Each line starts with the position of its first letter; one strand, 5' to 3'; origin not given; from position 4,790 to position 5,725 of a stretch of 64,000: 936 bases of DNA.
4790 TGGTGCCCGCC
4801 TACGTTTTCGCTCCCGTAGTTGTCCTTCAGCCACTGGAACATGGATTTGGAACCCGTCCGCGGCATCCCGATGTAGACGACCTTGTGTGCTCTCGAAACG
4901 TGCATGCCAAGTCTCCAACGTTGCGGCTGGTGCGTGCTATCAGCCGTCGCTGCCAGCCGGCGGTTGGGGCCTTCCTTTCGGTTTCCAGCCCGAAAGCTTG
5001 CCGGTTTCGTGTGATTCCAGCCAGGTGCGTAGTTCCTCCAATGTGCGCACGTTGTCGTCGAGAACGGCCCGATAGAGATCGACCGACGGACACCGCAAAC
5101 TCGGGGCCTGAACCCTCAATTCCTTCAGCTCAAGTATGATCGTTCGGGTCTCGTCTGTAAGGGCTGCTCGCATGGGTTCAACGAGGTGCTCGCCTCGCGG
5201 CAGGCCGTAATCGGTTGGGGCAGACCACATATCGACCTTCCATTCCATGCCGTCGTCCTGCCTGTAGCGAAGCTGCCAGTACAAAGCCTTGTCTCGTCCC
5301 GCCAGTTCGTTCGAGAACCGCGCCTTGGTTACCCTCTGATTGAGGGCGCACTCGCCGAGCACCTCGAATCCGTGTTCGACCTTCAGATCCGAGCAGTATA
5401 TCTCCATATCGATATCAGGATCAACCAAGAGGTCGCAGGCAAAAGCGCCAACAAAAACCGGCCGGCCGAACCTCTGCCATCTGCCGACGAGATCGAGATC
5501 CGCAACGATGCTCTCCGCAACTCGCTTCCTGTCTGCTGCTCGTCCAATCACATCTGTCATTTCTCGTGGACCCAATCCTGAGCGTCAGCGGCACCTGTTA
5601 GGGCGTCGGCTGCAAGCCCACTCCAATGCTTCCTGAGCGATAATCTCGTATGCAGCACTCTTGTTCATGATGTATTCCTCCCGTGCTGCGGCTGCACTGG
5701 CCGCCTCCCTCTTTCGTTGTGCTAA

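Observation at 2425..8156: Tight co-directional cassette of seven small-molecule-modifying enzymes, a candidate multi-drug or xenobiotic inactivation island (or an orphan tailoring cassette)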

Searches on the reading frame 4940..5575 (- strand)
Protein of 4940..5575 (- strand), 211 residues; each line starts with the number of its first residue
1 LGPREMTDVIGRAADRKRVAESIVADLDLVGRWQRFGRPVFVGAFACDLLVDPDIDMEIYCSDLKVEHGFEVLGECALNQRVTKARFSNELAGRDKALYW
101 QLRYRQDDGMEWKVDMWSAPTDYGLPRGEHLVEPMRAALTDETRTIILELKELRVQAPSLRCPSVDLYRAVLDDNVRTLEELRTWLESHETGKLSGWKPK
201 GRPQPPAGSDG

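Call 3: search_protein_families(library=pfam, proteins=[window:4940-5575:-], max_evalue=0.01)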
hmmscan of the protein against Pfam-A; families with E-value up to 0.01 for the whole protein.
window:4940-5575:- (211 aa): 0 families

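Call 4: search_protein_families(library=ncbifam, proteins=[window:4940-5575:-], max_evalue=0.01)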
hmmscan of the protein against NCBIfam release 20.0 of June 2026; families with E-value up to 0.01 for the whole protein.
window:4940-5575:- (211 aa): 0 families

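Call 7: search_protein_families(library=padloc, proteins=[window:4940-5575:-], max_evalue=0.01)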
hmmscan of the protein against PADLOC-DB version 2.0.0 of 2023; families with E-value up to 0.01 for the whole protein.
window:4940-5575:- (211 aa): 0 families
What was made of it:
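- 4940..5560 (-): NT2, a 206-aa Pol-beta-superfamily nucleotidyltransferase from an unannotated but highly conserved family. Block 3. No Pfam, NCBIfam or PADLOC hit (calls 3, 4, 7).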

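Call 9: find_encoding_contigs(protein=window:4940-5575:-, flank=10000, max_places=6)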
Protein window:4940-5575:- (211 aa): no gene with exactly this product is on record in the collection.

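Call 13: search_solved_structures(query=window:4940-5575:-, max_evalue=1)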
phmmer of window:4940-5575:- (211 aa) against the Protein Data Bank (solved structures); distinct sequences matched with E-value up to 1: 1.
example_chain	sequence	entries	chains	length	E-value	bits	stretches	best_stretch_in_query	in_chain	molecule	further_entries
7sq1_H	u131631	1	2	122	0.43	13.3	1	91-159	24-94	C05 Fab heavy chain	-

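Call 16: find_homologous_proteins(query=window:4940-5575:-, max_evalue=0.001)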
Query window:4940-5575:- (211 aa): 231 proteins with E <= 0.001 among 551 candidates; the best 120 are listed.
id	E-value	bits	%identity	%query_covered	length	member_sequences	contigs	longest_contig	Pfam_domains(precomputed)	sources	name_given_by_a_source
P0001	3.1e-113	395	86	98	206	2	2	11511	-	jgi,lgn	-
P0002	4.1e-112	391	83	98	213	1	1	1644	-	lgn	-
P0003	4.5e-109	381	83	98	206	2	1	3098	-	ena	-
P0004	5.4e-107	374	83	98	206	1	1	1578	-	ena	-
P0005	1.1e-103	363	83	91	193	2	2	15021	-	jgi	-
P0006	2.3e-103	362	79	98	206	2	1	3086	-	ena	-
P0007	3.4e-102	359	77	98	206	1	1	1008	-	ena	-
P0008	5.6e-101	355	100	73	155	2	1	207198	-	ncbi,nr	ncbi:MAG TPA: hypothetical protein VMZ31_13540 [Phycisphaerae bacterium]|nr:hypothetical protein [Ph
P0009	2.0e-100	353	77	94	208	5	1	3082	-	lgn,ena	-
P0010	1.2e-99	350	77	96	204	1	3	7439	-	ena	-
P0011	1.3e-98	347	74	98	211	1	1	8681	-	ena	-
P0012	1.7e-98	347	76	93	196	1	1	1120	-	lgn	-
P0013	6.6e-98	345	77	94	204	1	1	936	-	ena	-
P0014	1.5e-96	340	77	93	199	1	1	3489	-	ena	-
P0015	5.9e-96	338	72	95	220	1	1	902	-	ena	-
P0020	2.0e-94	333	73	95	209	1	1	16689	-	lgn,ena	-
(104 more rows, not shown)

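Call 18: find_related_loci(query=A1, collection=genome_contigs, flank=10000)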
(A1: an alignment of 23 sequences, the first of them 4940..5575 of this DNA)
Query A1 (211 aa) in genome_contigs; peptide patterns used: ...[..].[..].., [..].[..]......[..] (x = any residue, [..] = any of these).
77 stretches matched a pattern; 62 encode a relative of the query (tblastn E <= 1e-3); 62 distinct loci.
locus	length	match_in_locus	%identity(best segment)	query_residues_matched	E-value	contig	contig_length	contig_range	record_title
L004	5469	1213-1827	69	1-203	2e-91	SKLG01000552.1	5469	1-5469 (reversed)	MAG: Anaerolineae bacterium isolate CSSed162cmA_203 CSSed16-2cmA-75218, whole genome shotgun sequence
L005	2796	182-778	68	4-201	2e-92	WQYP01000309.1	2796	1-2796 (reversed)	MAG: Phycisphaerales bacterium isolate Emb289P4bin17 Ga0123357_10152675, whole genome shotgun sequence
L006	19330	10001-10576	69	13-208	5e-90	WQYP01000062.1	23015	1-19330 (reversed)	MAG: Phycisphaerales bacterium isolate Emb289P4bin17 Ga0123357_10001843, whole genome shotgun sequence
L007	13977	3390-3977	68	7-206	8e-87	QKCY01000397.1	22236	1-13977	MAG: Victivallales bacterium isolate SZUA-436 scaffold_5724, whole genome shotgun sequence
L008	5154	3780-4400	62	6-208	4e-84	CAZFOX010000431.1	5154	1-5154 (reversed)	MAG TPA_asm: uncultured bacterium isolate SRP278314_co1_145 genome assembly, contig: NODE_20832_length_5154_cov_4.317905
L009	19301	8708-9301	66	2-199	2e-85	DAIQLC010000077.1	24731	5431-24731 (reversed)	MAG TPA_asm: Candidatus Hydrogenedentota bacterium isolate CTOTU19843 NODE_1859_length_24731_cov_15.596207, whole genome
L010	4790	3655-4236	62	6-199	5e-80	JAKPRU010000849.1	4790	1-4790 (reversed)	MAG: Candidatus Omnitrophota bacterium isolate JPNA_maxbin.304_sub k141_1576317, whole genome shotgun sequence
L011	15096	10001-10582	62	6-199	1e-79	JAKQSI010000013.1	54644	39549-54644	MAG: Candidatus Omnitrophota bacterium isolate USMO_metabat.112 k141_1188429, whole genome shotgun sequence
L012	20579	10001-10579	60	7-199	8e-77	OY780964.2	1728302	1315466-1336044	MAG: Thermoguttaceae bacterium isolate 5d2646e0-01ad-46f9-a460-09296c79865c genome assembly, chromosome: 1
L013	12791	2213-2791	61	7-199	2e-76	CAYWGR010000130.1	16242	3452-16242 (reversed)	MAG TPA_asm: uncultured Planctomycetaceae bacterium isolate binchicken_co66_277 genome assembly, contig: NODE_5613_lengt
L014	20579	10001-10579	62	7-199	3e-76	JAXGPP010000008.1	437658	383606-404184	MAG: Thermoguttaceae bacterium isolate AnMBR.bin305 bin305_8, whole genome shotgun sequence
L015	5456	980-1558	61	7-199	5e-76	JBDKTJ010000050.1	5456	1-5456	MAG: Thermoguttaceae bacterium isolate 6_bin.38_R1 c_000002027971, whole genome shotgun sequence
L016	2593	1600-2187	61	4-199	7e-77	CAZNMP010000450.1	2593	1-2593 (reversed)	MAG TPA_asm: uncultured Planctomycetaceae bacterium isolate binchicken_co20_12 genome assembly, contig: NODE_72635_lengt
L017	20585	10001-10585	59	6-200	7e-76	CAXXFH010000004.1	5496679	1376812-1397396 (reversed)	MAG: Thermoguttaceae bacterium isolate 312aca04-849c-440b-8203-9b7a9de13541 genome assembly, contig: contig_4, whole gen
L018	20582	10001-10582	60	6-199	8e-76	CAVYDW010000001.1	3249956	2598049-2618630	MAG: uncultured Phycisphaerae bacterium isolate MFD04492.bin.2.1 genome assembly, contig: contig_18431, whole genome sho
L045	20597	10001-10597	47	1-199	8e-55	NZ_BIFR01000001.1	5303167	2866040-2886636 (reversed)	Tengunoibacter tsumagoiensis strain Uno3 sequence1, whole genome shotgun sequence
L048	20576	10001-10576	47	8-201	9e-54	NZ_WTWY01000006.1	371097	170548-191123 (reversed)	Paenibacillus sp. USDA918EY NODE_6_length_371097_cov_247.705807, whole genome shotgun sequence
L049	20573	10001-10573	43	10-199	2e-51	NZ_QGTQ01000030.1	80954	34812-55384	Paenibacillus cellulosilyticus strain CECT 5696 Ga0244610_130, whole genome shotgun sequence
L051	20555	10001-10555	43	17-201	4e-51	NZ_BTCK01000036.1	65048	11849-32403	Paenibacillus sp. CCS19 sequence036, whole genome shotgun sequence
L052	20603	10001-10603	39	1-202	6e-47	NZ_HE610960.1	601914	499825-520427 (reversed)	Paenibacillus senegalensis JC66, whole genome shotgun sequence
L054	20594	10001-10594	40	2-201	1e-44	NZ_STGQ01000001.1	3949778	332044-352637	Paenibacillus dokdonensis strain YH-JAE5 JAE5_1, whole genome shotgun sequence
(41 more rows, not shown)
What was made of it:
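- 4940..5560 (-): 231 homologues were found, 50-69% identical across phyla (calls 16, 18).
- NT2 is unusually well conserved across phyla (calls 16, 18), which suggests a specific conserved substrate.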

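Call 20: find_encoding_contigs(protein=P0001, flank=10000, max_places=4)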
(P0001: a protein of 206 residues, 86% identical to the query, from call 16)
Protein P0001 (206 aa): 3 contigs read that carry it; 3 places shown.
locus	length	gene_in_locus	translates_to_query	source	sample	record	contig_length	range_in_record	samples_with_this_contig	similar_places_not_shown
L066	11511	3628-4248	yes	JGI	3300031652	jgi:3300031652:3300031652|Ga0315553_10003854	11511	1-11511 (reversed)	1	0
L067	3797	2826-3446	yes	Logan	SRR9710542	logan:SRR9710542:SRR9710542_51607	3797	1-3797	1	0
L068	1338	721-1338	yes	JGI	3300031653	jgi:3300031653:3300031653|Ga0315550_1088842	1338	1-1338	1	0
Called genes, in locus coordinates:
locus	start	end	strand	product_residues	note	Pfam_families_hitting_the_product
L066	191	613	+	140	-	-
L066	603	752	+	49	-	-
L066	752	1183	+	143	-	PF00583:Acetyltransf_1, PF13508:Acetyltransf_7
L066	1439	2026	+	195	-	PF01928:CYTH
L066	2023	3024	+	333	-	PF27245:AF_0692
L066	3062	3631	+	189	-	PF04229:GrpB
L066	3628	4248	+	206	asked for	-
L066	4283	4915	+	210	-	PF03567:Sulfotransfer_2 (weak)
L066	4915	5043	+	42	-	-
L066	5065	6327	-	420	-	PF00872:Transposase_mut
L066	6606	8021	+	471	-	PF00158:Sigma54_activat (faint), PF07728:AAA_5 (faint)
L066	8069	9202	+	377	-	PF27098:Rv0959_3rd, PF13519:VWA_2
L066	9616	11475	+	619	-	-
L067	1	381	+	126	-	?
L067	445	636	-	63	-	-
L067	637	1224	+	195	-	PF01928:CYTH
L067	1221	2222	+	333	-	PF27245:AF_0692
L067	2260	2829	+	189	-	PF04229:GrpB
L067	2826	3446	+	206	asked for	-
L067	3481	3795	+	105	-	?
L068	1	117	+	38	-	?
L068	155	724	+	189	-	PF04229:GrpB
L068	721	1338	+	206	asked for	?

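Call 21: find_encoding_contigs(protein=P0005, flank=10000, max_places=4)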
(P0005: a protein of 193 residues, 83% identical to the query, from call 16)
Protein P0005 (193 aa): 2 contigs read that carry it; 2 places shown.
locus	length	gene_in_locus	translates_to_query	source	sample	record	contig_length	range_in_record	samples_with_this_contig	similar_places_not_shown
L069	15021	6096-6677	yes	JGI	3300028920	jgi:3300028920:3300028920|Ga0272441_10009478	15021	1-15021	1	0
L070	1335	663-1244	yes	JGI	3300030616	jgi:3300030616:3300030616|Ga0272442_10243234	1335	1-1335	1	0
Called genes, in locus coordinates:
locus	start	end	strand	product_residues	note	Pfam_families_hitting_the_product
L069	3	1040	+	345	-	PF01636:APH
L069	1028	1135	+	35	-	-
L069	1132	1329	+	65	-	-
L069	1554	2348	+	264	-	PF00753:Lactamase_B, PF19583:ODP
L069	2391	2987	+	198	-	PF02525:Flavodoxin_2, PF03358:FMN_red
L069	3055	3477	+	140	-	PF00583:Acetyltransf_1, PF13527:Acetyltransf_9 (weak), PF13673:Acetyltransf_10, PF13508:Acetyltransf_7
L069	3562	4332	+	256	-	PF13489:Methyltransf_23 (weak), PF13847:Methyltransf_31 (weak), PF08241:Methyltransf_11, PF08242:Methyltransf_12, PF13649:Methyltransf_25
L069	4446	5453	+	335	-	PF27245:AF_0692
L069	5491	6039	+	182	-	PF04229:GrpB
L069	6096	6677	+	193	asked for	-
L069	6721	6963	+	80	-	-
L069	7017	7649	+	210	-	PF03567:Sulfotransfer_2 (weak)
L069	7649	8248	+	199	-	PF00857:Isochorismatase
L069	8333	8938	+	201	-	PF04140:ICMT (weak), PF04191:PEMT (weak)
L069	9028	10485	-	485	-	PF00919:UPF0004, PF04055:Radical_SAM, PF01938:TRAM (weak)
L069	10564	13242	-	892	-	PF13424:TPR_12 (faint), PF13174:TPR_6 (faint), PF13432:TPR_16 (faint), PF14559:TPR_19 (faint), PF12895:ANAPC3 (faint), PF00515:TPR_1 (faint), PF07719:TPR_2 (faint), PF13181:TPR_8 (faint)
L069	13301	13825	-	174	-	PF02472:ExbD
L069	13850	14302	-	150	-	PF02472:ExbD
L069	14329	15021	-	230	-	?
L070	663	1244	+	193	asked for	-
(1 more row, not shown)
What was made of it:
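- L069 has an extra ORF between NT2 and ST (call 21).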

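Call 22: find_encoding_contigs(protein=P0020, flank=10000, max_places=4)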
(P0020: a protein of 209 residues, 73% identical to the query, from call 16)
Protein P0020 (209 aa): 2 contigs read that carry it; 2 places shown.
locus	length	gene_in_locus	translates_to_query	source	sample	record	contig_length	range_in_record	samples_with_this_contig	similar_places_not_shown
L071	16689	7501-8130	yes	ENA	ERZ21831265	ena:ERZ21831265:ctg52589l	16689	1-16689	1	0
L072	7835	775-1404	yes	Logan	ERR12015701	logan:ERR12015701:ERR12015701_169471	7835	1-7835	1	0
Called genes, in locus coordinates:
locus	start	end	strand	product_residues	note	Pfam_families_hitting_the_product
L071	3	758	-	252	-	?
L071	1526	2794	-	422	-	PF00438:S-AdoMet_synt_N, PF02772:S-AdoMet_synt_M, PF02773:S-AdoMet_synt_C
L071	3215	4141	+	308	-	-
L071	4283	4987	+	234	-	PF00702:Hydrolase, PF13419:HAD_2, PF13242:Hydrolase_like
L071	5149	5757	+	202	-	PF02525:Flavodoxin_2, PF03358:FMN_red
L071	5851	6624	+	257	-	PF01636:APH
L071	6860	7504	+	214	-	-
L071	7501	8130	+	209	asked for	-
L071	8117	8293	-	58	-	-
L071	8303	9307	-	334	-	-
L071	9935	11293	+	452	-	PF00589:Phage_integrase (weak)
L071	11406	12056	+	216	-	-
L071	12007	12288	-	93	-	-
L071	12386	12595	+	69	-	-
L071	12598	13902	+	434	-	PF13481:AAA_25, PF03796:DnaB_C (faint)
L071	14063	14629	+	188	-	-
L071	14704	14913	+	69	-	-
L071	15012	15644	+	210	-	-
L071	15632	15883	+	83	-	PF05119:Terminase_4 (weak)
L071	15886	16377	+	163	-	PF05119:Terminase_4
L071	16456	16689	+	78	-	?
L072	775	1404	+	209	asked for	-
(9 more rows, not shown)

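Call 28: search_solved_structures(query=A1, max_evalue=10, show_alignments=2)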
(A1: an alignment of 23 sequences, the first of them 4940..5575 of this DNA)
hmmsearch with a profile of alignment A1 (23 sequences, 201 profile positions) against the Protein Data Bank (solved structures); distinct sequences matched with E-value up to 10: 11.
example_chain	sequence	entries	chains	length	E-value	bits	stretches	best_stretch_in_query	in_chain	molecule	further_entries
5t5f_H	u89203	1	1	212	0.14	14.8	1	79-115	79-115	Monoclonal antibody Jar5 heavy chain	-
7sa6_H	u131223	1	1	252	0.18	14.4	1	79-115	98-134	JAR5 Heavy Chain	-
7sbz_A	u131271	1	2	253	0.19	14.4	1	79-115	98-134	JAR5 Heavy Chain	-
9np0_B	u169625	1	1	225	0.87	12.2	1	83-118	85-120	2C1 Fab heavy chain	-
5fkk_A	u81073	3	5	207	1.1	11.9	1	76-145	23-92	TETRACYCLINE REPRESSOR, CLASS D | Tetracycline repressor protein class D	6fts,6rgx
3fk6_A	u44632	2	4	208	1.2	11.7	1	76-144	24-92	Tetracycline repressor protein class B from transposon Tn10, Tetracycline repressor protei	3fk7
2xgd_A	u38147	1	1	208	1.5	11.4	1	76-145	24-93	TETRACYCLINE REPRESSOR PROTEIN CLASS B FROM TRANSPOSON TN10, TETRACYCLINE REPRESSOR PROTEI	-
2xgc_A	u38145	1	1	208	1.5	11.4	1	76-145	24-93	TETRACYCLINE REPRESSOR PROTEIN CLASS B FROM TRANSPOSON TN10, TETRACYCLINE REPRESSOR PROTEI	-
2xge_A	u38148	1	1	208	1.5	11.4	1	76-145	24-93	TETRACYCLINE REPRESSOR PROTEIN CLASS B FROM TRANSPOSON TN10, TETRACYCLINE REPRESSOR PROTEI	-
2xgc_B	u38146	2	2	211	1.6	11.4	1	68-144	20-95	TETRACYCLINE REPRESSOR PROTEIN CLASS B FROM TRANSPOSON TN10, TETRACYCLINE REPRESSOR PROTEI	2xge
1a6i_A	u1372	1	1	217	1.7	11.3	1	76-144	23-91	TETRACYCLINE REPRESSOR PROTEIN CLASS D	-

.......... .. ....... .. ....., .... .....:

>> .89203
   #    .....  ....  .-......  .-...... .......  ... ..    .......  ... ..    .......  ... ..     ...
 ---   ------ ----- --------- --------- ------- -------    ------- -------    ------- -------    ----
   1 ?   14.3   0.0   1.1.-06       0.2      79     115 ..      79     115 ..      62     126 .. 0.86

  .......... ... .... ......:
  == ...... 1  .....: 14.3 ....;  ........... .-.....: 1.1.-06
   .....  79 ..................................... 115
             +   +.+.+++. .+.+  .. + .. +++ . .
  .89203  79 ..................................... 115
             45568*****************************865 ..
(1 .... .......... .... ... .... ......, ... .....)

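Call 34: predict_structure(alignment_id=A1)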
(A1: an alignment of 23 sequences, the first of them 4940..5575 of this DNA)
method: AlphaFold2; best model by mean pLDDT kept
length: 211 residues; sequences in the alignment: 23
mean_pLDDT: 90.1   pTM: 0.84
mean pLDDT of the five models: 90.1, 90.0, 89.6, 89.2, 89.2
residues with pLDDT >= 90: 154; 70-90: 37; 50-70: 16; < 50: 4
segments of 3 or more residues with pLDDT < 50: none
pLDDT, mean of each block of 10 residues (from residue 1): 66 97 98 96 94 96 93 98 97 91 98 94 79 92 96 90 93 95 95 82 58 44
secondary structure, 60 per line:
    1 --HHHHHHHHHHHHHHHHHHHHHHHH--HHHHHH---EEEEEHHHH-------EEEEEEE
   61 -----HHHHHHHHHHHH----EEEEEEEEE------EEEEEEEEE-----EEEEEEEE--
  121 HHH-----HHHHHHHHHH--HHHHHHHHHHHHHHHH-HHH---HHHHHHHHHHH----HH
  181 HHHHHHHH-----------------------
elements in order: H3-26 H29-34 E38-42 H43-46 E54-60 H66-77 E82-90 E97-105 E111-118 H129-138 H141-156 H164-174 H179-188
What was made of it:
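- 4940..5560 (-): The AF2 model has pLDDT 90 (call 34).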

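Call 35: search_protein_families(library=pfam, proteins=[L069:4446-5453:+, L069:6721-6963:+, L071:6860-7504:+, L071:8303-9307:-], max_evalue=0.01)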
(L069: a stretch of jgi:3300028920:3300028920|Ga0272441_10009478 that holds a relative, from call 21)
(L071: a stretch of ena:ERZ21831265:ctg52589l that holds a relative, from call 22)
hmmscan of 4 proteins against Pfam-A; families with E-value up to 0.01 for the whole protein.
L069:4446-5453:+ (335 aa): 0 families

L069:6721-6963:+ (80 aa): 0 families

L071:6860-7504:+ (214 aa): 6 families
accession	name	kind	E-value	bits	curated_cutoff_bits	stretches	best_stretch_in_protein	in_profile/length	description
PF13521.12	AAA_28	-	0.0002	22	27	1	6-134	2-122/164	AAA domain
PF13173.12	AAA_14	-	0.00032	21.1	27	1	3-39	2-42/129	AAA domain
PF13238.12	AAA_18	-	0.004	18.1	29.4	0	6-140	1-109/128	AAA domain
PF13207.12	AAA_17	-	0.0046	17.7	27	0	117-148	97-128/136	AAA domain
PF13401.12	AAA_22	-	0.0077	17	27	0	2-35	4-33/130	AAA domain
PF13671.12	AAA_33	-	0.0079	16.9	27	0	6-30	2-26/143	AAA domain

L071:8303-9307:- (334 aa): 0 families

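Call 40: fold_search(model_id=the predicted structure, library=pdb)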
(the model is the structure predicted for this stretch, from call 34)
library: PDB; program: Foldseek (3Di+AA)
matches with E <= 10: 1195; with E <= 0.001: 24
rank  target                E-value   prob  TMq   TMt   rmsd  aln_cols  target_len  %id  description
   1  4fhx                  1.5e-05  1.00  0.58  0.40   5.2       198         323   11  Crystal structures of the Cid1 poly (U) polymerase reveal the mechanism for UTP selectivity - H336N mutant bound to MgAT (released 2012-08-29)
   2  4fh3                  2.0e-05  1.00  0.57  0.39   4.5       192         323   11  Crystal structures of the Cid1 poly (U) polymerase reveal the mechanism for UTP selectivity (released 2012-08-29)
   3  8opt_A                4.5e-05  1.00  0.52  0.17   6.0       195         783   13  Human terminal uridylyltransferase 7 (TUT7/ZCCHC6) bound with pre-let7g miRNA and Lin28A - complex 2 (released 2024-07-24)
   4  9gtz_B                4.5e-05  1.00  0.45  0.35   8.1       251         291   14  Xenopus tropicalis Interleukin Enhancer-Binding Factor 3 (ILF3) and Interleukin Enhancer-Binding Factor 2 (ILF2) heter (released 2026-04-08)
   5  4ud5_A                5.7e-05  1.00  0.55  0.36   4.9       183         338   14  Structural Plasticity of Cid1 Provides a Basis for its RNA Terminal Uridylyl Transferase Activity (released 2015-03-18)
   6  4nku_A                6.5e-05  1.00  0.56  0.38   4.3       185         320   12  Structure of Cid1 in complex with its short product ApU (released 2013-12-18)
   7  4atb_B                6.5e-05  1.00  0.43  0.31   9.2       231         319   16  Crystal structure of the NF90-NF45 dimerisation domain complex with CTP (released 2012-08-01)
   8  4e7x_A                8.2e-05  1.00  0.54  0.37   5.5       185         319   13  Structural Basis for the Activity of a Cytoplasmic RNA Terminal U-transferase (released 2012-07-04)
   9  4e80_C                8.7e-05  1.00  0.55  0.37   4.8       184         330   12  Structural Basis for the Activity of a Cytoplasmic RNA Terminal U-transferase (released 2012-07-04)
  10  8opp_A                9.2e-05  1.00  0.49  0.18  10.2       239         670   12  Structure of human terminal uridylyltransferase 7 (hTUT7/ZCCHC6) bound with pre-let7g miRNA and UTPalphaS (released 2024-07-24)
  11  6iw6_A                1.4e-04  1.00  0.46  0.25   6.0       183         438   12  Crystal structure of the Lin28-interacting module of human TUT4 (released 2019-04-24)
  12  4e7x_C                1.7e-04  1.00  0.54  0.38   4.8       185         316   12  Structural Basis for the Activity of a Cytoplasmic RNA Terminal U-transferase (released 2012-07-04)
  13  4ud4_A                2.1e-04  1.00  0.59  0.40   4.3       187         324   11  Structural Plasticity of Cid1 Provides a Basis for its RNA Terminal Uridylyl Transferase Activity (released 2015-03-18)
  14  4x4u_A                2.1e-04  1.00  0.39  0.22   5.8       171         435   12  Crystal structure of the A.fulgidus CCA-adding enzyme in complex with a human MenBeta minihelix ending in CCACC (released 2015-02-11)
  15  4e7x_B                2.4e-04  1.00  0.56  0.40   3.9       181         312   12  Structural Basis for the Activity of a Cytoplasmic RNA Terminal U-transferase (released 2012-07-04)
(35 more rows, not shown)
